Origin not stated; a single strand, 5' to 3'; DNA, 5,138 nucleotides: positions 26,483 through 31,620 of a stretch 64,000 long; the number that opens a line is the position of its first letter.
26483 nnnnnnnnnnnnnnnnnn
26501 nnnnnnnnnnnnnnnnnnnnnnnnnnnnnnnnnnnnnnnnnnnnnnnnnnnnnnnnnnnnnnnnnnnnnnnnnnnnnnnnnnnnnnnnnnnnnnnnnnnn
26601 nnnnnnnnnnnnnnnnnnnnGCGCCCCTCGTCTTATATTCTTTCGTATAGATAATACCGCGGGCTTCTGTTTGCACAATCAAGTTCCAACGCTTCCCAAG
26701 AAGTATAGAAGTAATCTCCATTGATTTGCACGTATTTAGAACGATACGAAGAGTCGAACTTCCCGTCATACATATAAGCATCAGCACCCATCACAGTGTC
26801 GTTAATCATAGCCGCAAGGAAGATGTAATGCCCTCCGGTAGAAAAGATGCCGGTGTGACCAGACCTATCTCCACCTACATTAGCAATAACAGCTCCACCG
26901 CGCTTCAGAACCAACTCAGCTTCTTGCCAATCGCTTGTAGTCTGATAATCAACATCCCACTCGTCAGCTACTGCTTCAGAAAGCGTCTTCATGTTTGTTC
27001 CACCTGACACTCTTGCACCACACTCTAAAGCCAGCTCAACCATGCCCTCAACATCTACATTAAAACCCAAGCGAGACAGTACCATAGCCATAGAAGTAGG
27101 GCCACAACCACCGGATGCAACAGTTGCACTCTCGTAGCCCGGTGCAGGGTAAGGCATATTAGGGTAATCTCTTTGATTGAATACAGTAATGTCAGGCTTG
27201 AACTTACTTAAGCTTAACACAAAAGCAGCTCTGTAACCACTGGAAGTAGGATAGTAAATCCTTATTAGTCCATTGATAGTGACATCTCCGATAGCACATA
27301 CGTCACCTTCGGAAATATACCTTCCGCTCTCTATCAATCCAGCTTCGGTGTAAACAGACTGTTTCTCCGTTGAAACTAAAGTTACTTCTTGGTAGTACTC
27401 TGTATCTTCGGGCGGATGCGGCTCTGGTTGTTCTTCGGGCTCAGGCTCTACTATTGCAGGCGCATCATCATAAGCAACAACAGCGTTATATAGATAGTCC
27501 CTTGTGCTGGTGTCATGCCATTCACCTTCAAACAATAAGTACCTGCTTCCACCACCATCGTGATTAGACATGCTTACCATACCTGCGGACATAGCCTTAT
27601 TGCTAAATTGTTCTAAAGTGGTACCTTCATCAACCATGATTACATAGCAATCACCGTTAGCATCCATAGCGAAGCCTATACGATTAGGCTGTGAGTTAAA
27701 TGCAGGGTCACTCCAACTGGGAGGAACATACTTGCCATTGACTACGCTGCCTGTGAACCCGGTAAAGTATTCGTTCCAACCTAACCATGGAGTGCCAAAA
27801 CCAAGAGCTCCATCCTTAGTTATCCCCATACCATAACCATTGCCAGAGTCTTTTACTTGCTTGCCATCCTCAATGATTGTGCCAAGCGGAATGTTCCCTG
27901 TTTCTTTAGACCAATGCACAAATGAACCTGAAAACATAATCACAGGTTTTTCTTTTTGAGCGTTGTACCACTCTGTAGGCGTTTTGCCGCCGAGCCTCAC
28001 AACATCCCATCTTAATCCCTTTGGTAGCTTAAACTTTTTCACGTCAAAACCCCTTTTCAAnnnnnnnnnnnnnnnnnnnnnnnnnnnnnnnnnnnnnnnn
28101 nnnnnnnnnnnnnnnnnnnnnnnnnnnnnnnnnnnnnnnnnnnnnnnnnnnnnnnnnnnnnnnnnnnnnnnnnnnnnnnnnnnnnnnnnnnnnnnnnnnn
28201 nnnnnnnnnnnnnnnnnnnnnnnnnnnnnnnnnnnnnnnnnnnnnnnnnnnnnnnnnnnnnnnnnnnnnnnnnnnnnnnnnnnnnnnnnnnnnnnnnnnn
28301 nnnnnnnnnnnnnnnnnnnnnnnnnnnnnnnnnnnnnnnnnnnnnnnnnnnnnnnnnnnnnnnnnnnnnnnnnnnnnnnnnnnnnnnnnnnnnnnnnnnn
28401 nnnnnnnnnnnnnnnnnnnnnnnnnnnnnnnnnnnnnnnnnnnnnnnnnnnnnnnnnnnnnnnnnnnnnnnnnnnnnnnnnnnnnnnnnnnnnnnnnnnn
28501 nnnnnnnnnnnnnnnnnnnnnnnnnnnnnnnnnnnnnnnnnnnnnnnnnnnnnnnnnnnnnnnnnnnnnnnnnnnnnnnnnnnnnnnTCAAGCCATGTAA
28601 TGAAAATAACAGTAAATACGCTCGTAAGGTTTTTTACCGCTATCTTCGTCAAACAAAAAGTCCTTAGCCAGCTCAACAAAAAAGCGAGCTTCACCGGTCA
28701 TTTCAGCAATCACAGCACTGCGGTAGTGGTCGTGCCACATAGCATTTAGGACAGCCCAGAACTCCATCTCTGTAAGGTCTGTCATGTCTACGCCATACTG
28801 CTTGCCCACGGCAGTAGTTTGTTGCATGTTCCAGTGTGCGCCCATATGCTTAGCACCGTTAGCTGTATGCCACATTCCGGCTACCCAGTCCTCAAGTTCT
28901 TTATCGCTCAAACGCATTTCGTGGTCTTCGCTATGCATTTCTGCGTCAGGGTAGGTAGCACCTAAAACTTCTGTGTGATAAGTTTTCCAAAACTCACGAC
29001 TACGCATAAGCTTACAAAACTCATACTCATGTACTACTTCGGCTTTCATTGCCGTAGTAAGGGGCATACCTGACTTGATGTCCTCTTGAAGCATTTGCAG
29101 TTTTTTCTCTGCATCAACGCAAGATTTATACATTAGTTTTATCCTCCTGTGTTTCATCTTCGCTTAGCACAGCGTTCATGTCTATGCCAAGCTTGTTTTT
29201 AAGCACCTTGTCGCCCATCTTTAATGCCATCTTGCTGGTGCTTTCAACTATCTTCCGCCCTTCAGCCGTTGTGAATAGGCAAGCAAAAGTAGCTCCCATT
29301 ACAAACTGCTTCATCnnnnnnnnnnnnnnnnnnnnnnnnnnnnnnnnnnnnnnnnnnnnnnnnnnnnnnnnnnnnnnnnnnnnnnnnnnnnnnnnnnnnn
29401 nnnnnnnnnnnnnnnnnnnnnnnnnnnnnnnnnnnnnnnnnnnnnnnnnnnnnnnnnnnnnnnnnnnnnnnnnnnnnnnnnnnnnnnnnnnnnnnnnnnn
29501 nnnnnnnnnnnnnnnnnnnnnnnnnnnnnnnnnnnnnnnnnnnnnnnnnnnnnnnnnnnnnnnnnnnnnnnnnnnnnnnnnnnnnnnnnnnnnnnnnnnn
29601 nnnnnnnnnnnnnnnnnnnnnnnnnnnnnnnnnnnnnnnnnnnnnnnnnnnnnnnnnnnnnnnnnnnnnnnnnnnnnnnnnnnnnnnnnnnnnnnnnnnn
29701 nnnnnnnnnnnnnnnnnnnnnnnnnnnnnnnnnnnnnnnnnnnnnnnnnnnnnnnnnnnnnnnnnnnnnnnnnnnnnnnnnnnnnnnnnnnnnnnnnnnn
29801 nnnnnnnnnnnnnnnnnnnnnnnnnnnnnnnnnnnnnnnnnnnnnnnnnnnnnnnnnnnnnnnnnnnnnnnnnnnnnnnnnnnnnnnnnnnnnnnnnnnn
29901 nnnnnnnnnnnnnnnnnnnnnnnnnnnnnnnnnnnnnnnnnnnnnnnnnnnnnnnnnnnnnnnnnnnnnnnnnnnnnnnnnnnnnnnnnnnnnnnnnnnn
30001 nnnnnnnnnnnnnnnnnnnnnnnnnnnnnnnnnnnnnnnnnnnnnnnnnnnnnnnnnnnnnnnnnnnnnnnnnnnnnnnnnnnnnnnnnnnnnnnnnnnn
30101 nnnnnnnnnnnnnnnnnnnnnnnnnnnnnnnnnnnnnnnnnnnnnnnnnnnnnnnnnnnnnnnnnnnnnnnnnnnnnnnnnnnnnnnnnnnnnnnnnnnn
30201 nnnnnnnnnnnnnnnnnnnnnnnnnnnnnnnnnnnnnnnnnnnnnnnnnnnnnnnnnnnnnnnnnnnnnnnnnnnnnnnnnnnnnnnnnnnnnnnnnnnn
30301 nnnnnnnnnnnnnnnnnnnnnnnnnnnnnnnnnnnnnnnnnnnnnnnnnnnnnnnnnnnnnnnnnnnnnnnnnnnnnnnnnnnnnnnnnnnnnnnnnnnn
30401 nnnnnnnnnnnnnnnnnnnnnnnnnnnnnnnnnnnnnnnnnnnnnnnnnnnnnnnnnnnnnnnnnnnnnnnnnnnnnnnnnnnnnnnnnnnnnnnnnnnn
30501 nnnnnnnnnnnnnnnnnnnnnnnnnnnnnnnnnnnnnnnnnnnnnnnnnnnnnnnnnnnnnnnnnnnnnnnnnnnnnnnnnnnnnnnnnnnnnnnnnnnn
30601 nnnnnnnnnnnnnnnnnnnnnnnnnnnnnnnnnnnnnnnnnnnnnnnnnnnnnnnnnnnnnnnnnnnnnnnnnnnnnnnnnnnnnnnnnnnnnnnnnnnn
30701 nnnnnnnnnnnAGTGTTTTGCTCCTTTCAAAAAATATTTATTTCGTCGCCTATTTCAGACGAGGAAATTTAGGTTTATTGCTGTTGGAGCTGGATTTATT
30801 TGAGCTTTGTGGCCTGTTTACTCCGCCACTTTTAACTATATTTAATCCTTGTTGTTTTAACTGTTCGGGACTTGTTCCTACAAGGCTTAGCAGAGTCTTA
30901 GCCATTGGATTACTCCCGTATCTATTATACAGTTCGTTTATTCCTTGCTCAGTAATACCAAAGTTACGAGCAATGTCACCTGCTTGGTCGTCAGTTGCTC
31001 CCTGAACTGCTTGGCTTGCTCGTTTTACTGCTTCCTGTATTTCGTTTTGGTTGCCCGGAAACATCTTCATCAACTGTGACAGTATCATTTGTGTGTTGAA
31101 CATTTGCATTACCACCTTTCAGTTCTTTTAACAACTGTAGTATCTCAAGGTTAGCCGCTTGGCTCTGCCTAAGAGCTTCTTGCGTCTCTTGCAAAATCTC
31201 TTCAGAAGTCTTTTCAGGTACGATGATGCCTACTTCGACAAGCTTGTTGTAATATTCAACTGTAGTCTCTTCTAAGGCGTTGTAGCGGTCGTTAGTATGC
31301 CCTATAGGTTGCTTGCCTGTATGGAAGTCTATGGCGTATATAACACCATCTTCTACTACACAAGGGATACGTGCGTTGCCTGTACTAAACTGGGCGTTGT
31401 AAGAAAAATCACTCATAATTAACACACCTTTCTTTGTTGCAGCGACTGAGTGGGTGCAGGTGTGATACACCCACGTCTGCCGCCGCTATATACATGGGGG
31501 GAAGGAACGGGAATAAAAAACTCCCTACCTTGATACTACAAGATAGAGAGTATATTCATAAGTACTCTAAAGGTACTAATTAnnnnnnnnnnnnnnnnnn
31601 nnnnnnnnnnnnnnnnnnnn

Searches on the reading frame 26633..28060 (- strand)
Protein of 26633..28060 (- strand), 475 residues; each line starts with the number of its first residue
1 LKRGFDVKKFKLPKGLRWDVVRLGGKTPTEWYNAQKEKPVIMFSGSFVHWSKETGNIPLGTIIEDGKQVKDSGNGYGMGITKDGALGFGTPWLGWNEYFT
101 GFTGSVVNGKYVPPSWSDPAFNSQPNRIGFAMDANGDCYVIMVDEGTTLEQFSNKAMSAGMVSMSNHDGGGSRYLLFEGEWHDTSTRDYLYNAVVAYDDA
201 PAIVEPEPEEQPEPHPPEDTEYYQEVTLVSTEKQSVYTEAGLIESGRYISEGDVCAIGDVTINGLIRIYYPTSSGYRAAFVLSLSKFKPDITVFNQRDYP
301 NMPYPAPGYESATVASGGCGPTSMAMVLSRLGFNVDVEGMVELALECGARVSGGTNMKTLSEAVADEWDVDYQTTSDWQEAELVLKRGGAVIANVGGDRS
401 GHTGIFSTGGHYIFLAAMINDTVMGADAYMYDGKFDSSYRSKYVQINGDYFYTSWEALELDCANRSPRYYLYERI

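Call 65: search_protein_families(library=pfam, proteins=[window:26633-28060:-], max_evalue=0.001)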
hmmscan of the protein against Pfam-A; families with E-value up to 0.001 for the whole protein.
window:26633-28060:- (475 aa): 2 families
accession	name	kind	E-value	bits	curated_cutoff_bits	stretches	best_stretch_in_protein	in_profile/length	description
PF09992.14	NAGPA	-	2.7e-11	44.4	25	1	41-181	5-150/169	Phosphodiester glycosidase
PF13529.12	Peptidase_C39_2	-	1.4e-08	35.8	24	1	293-417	5-129/143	Peptidase_C39 like family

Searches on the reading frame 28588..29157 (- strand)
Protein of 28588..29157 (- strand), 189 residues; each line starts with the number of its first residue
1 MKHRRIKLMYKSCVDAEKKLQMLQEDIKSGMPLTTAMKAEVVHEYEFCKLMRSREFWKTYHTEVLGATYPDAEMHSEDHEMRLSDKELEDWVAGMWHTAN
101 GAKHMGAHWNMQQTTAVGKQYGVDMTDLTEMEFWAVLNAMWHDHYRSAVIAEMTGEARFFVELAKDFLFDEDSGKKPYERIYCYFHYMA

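Call 85: search_protein_families(library=pfam, proteins=[window:28588-29157:-], max_evalue=0.01)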
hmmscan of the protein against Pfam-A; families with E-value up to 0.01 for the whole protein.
window:28588-29157:- (189 aa): 1 family
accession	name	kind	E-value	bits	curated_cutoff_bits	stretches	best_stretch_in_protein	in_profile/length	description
PF25223.1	DUF7841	-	6.9e-13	49.3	25.2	1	74-175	7-105/114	Domain of unknown function (DUF7841)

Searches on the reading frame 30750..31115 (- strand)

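Call 5: search_protein_families(library=pfam, proteins=[window:30750-31115:-], max_evalue=0.1)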
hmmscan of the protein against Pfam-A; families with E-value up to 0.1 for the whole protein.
window:30750-31115:- (121 aa): 1 family
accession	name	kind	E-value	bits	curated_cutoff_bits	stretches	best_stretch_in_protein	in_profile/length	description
PF16901.10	DAO_C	-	0.022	15.1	31.4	1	37-76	8-48/126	C-terminal domain of alpha-glycerophosphate oxidase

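Call 6: search_protein_families(library=phrogs, proteins=[window:30750-31115:-], max_evalue=0.1)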
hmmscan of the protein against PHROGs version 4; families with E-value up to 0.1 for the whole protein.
window:30750-31115:- (121 aa): 0 families

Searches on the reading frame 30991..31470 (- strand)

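Call 5: search_protein_families(library=pfam, proteins=[window:30991-31470:-], max_evalue=0.1)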
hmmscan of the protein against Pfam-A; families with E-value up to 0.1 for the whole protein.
window:30991-31470:- (159 aa): 1 family
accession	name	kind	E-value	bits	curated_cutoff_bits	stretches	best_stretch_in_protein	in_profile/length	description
PF03401.19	TctC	-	0.072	13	27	1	65-115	191-240/274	Tripartite tricarboxylate transporter family receptor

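Call 6: search_protein_families(library=phrogs, proteins=[window:30991-31470:-], max_evalue=0.1)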
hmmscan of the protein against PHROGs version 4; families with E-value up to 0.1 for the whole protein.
window:30991-31470:- (159 aa): 0 families
